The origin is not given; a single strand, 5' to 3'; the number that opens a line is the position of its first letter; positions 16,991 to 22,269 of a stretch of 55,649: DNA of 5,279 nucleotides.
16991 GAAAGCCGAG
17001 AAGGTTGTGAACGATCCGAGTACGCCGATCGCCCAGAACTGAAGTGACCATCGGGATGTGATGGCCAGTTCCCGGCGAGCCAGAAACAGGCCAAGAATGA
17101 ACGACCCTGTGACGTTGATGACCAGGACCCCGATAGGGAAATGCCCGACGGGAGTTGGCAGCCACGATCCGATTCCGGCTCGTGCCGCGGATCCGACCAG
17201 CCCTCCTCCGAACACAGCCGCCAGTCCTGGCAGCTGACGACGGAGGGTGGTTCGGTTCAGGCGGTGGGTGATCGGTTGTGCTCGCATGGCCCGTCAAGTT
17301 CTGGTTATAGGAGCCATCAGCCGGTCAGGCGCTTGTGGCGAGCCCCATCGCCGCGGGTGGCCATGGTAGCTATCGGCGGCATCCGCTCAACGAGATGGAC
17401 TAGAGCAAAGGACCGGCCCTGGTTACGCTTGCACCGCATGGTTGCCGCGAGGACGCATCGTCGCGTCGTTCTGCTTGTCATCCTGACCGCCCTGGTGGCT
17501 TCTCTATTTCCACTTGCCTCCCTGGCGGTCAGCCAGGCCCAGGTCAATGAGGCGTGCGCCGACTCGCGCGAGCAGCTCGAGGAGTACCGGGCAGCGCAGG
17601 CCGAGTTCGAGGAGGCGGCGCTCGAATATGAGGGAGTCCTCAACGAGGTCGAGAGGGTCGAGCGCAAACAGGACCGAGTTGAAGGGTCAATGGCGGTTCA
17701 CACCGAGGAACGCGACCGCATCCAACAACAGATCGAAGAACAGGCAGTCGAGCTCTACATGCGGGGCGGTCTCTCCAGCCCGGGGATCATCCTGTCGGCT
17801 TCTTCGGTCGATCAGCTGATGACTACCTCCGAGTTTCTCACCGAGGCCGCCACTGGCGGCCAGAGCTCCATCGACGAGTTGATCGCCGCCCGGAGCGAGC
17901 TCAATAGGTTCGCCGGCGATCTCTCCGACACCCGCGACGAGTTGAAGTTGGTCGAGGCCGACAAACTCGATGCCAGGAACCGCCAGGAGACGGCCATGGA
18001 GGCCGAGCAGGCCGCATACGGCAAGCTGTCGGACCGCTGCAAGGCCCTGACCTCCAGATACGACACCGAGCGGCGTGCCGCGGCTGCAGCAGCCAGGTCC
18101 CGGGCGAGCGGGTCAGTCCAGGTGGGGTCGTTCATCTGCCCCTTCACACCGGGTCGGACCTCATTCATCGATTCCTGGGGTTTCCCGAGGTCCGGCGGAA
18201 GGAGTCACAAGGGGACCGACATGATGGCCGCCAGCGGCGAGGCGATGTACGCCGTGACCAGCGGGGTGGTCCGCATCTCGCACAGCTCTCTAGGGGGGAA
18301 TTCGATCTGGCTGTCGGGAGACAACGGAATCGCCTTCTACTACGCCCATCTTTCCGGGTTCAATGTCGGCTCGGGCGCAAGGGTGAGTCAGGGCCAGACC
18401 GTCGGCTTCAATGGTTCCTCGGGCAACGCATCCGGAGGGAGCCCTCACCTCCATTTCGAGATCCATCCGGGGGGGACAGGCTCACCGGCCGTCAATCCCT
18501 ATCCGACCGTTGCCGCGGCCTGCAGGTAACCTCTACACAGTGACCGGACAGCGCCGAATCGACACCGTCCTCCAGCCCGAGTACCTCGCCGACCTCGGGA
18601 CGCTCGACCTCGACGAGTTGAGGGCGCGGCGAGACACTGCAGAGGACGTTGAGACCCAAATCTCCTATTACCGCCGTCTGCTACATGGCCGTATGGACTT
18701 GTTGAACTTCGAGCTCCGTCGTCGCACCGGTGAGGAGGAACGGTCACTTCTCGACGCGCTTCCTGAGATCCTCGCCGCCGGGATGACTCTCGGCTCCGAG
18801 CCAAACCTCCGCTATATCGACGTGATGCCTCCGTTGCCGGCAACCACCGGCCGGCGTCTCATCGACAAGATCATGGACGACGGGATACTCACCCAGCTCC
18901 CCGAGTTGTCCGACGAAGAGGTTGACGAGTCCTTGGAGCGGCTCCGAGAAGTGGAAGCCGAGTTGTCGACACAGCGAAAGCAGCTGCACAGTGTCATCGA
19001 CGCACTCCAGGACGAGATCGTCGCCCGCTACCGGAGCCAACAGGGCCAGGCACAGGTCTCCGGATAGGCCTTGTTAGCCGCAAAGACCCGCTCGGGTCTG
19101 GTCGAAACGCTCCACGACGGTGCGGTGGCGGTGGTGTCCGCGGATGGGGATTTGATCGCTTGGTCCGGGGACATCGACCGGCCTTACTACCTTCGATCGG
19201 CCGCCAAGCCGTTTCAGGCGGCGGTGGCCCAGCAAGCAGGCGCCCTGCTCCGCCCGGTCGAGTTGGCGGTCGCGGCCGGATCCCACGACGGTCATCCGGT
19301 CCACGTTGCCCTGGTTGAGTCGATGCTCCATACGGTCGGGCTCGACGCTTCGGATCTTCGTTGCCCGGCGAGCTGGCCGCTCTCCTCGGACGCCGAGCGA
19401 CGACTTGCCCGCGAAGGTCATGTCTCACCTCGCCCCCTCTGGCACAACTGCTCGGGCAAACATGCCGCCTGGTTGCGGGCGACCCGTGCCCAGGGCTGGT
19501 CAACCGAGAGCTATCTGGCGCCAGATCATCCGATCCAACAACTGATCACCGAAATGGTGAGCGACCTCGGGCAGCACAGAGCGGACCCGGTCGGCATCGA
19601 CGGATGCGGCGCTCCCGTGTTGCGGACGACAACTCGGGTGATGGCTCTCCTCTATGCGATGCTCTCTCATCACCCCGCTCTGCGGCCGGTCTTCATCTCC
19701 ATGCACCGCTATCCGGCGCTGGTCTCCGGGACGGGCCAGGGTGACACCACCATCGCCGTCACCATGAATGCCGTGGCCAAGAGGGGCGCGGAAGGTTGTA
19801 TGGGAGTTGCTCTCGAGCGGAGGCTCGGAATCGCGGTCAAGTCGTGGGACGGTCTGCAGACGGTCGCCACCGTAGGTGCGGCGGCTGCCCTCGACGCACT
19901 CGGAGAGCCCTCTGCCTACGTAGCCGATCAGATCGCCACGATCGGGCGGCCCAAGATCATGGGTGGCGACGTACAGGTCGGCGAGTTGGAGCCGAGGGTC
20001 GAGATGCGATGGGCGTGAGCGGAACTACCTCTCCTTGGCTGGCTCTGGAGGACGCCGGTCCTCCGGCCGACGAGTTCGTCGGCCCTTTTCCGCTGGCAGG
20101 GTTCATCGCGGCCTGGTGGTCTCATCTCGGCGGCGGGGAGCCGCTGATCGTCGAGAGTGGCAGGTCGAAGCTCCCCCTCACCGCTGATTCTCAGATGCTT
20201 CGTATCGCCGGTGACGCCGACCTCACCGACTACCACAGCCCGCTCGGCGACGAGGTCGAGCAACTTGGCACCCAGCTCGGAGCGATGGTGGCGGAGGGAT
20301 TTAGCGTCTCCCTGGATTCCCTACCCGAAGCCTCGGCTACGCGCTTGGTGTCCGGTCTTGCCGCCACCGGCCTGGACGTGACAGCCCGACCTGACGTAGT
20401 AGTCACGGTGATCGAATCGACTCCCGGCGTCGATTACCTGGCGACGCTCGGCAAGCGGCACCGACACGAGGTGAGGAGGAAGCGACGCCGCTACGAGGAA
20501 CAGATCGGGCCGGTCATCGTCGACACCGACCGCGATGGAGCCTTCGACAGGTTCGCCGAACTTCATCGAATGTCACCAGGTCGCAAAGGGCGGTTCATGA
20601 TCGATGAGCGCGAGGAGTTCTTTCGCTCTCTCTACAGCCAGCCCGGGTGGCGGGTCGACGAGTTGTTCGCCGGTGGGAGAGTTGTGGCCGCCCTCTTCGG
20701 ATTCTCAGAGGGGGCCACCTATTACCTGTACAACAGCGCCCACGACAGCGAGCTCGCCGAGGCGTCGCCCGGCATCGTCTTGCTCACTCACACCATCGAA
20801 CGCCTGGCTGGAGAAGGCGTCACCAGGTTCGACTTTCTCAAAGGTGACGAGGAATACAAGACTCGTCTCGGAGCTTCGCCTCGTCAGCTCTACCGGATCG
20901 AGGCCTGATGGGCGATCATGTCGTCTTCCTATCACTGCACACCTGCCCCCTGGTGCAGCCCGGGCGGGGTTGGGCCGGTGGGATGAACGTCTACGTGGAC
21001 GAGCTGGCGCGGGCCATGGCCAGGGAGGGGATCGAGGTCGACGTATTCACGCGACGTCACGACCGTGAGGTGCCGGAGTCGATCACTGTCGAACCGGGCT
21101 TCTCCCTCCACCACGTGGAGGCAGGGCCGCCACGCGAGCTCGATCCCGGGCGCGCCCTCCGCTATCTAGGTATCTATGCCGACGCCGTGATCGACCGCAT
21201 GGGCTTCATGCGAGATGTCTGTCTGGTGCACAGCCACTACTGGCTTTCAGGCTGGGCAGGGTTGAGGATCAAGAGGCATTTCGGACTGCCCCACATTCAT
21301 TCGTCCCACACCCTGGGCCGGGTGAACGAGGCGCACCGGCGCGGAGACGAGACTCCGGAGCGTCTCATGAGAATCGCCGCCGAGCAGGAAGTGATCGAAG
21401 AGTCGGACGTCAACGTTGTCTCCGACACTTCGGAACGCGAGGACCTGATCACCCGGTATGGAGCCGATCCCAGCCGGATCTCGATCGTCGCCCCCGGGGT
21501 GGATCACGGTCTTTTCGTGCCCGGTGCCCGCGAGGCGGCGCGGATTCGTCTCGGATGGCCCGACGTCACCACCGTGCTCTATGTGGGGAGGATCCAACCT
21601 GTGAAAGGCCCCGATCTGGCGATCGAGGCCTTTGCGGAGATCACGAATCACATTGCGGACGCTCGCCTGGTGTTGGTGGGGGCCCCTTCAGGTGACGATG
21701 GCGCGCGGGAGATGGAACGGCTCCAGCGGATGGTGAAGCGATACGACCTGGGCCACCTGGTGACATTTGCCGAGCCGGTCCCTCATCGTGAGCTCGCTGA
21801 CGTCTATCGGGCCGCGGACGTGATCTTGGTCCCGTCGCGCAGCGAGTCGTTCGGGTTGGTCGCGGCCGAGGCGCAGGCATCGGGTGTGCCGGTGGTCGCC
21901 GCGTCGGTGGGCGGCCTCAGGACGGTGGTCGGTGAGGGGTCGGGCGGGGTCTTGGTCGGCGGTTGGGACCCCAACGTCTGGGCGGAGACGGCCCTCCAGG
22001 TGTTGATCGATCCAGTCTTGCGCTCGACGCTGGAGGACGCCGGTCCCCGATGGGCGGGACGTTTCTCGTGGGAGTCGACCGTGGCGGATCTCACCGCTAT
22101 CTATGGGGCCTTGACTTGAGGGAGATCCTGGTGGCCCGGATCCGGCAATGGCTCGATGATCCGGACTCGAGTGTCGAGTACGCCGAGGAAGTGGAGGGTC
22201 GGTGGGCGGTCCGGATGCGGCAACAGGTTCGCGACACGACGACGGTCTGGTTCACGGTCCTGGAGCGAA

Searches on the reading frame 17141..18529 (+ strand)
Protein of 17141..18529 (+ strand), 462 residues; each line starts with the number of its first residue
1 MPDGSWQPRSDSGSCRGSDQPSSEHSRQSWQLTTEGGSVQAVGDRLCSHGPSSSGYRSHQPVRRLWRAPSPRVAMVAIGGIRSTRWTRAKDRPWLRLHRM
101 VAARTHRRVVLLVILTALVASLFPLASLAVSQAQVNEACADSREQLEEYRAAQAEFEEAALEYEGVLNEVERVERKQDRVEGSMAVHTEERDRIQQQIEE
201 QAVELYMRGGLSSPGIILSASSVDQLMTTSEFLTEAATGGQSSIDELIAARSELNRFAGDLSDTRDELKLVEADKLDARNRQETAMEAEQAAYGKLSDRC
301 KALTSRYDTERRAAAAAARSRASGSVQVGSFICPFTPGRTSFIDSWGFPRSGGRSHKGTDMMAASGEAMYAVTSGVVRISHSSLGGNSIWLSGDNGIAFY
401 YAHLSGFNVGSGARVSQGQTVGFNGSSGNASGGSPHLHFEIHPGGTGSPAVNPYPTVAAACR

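Call 45: search_protein_families(library=pfam, proteins=[window:17141-18529:+], max_evalue=0.00001)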
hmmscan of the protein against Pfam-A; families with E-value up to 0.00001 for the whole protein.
window:17141-18529:+ (462 aa): 1 family
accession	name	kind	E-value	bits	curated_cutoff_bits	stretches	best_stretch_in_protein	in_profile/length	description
PF01551.29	Peptidase_M23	-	2.7e-20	72.8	28.7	1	355-445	2-91/96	Peptidase family M23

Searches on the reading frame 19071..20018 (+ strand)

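Call 45: search_protein_families(library=pfam, proteins=[window:19071-20018:+], max_evalue=0.00001)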
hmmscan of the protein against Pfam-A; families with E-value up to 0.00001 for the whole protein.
window:19071-20018:+ (315 aa): 1 family
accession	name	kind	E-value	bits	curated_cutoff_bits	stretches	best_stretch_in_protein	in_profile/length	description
PF06089.17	Asparaginase_II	-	1.8e-85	287.2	25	1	5-307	3-321/322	L-asparaginase II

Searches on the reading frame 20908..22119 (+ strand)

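Call 45: search_protein_families(library=pfam, proteins=[window:20908-22119:+], max_evalue=0.00001)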
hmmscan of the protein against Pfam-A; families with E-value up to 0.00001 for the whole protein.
window:20908-22119:+ (403 aa): 5 families
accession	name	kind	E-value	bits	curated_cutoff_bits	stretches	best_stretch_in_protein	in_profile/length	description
PF00534.26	Glycos_transf_1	-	1e-33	116.8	26.4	1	219-380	14-170/172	Glycosyl transferases group 1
PF13692.12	Glyco_trans_1_4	-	8.1e-30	104.4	27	1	222-367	3-141/142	Glycosyl transferases group 1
PF13439.12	Glyco_transf_4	-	2.5e-26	93.2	28.5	1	24-200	2-168/170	Glycosyltransferase Family 4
PF13579.12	Glyco_trans_4_4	-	1.9e-25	90.5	29.7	1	24-197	1-158/158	Glycosyl transferase 4-like domain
PF20706.3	GT4-conflict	-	4.4e-25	88.9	26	1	24-344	12-323/385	Family 4 Glycosyltransferase in conflict systems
